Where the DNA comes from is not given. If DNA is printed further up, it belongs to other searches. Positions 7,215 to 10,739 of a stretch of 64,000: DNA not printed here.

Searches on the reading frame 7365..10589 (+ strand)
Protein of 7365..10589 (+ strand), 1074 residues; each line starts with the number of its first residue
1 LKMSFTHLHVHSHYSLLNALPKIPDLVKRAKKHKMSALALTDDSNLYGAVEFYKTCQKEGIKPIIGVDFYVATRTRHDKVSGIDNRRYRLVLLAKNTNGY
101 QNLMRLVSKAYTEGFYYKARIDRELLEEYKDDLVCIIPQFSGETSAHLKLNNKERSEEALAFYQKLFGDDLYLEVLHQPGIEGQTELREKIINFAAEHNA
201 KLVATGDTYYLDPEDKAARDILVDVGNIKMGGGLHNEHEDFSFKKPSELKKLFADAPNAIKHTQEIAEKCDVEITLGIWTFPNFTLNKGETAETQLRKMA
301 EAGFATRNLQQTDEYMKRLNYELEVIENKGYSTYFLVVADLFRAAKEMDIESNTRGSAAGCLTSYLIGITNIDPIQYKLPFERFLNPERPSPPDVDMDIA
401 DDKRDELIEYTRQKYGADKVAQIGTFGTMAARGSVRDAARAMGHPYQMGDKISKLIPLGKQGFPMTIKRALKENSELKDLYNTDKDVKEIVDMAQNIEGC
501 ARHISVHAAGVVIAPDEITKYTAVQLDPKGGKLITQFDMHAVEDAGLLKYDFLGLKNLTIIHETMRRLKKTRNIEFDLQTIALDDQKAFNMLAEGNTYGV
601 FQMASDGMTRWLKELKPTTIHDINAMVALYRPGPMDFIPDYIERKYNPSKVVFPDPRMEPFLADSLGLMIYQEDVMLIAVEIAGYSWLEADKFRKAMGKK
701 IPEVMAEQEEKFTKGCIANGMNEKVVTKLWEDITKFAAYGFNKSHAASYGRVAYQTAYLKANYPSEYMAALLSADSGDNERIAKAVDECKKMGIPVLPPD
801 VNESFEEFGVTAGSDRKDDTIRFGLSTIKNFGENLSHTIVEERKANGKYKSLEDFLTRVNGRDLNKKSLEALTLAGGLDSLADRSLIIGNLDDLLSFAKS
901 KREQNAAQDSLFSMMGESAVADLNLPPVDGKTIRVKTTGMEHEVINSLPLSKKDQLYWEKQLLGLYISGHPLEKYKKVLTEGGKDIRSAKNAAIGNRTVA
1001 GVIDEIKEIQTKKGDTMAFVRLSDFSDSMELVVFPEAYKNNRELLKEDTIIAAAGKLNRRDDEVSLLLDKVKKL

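Call 70: search_protein_families(library=pfam, proteins=[window:7365-10589:+], max_evalue=0.0001)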
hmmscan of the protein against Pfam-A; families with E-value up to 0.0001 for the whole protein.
window:7365-10589:+ (1074 aa): 5 families
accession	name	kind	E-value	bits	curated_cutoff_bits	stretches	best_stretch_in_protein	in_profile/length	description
PF07733.18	DNA_pol3_alpha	-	4e-91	305.7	23.9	1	295-554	2-260/260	Bacterial DNA polymerase III alpha NTPase domain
PF17657.6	DNA_pol3_finger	-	4.7e-54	182.6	22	1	557-720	1-166/166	Bacterial DNA polymerase III alpha subunit finger domain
PF02811.25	PHP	-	5.1e-51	173.7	26.4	1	7-175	1-161/164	PHP domain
PF14579.12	HHH_6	-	4.4e-26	91.3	25.6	1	793-882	1-84/90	Helix-hairpin-helix motif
PF01336.31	tRNA_anti-codon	-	4.5e-12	46.2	27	1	998-1074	2-75/75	OB-fold nucleic acid binding domain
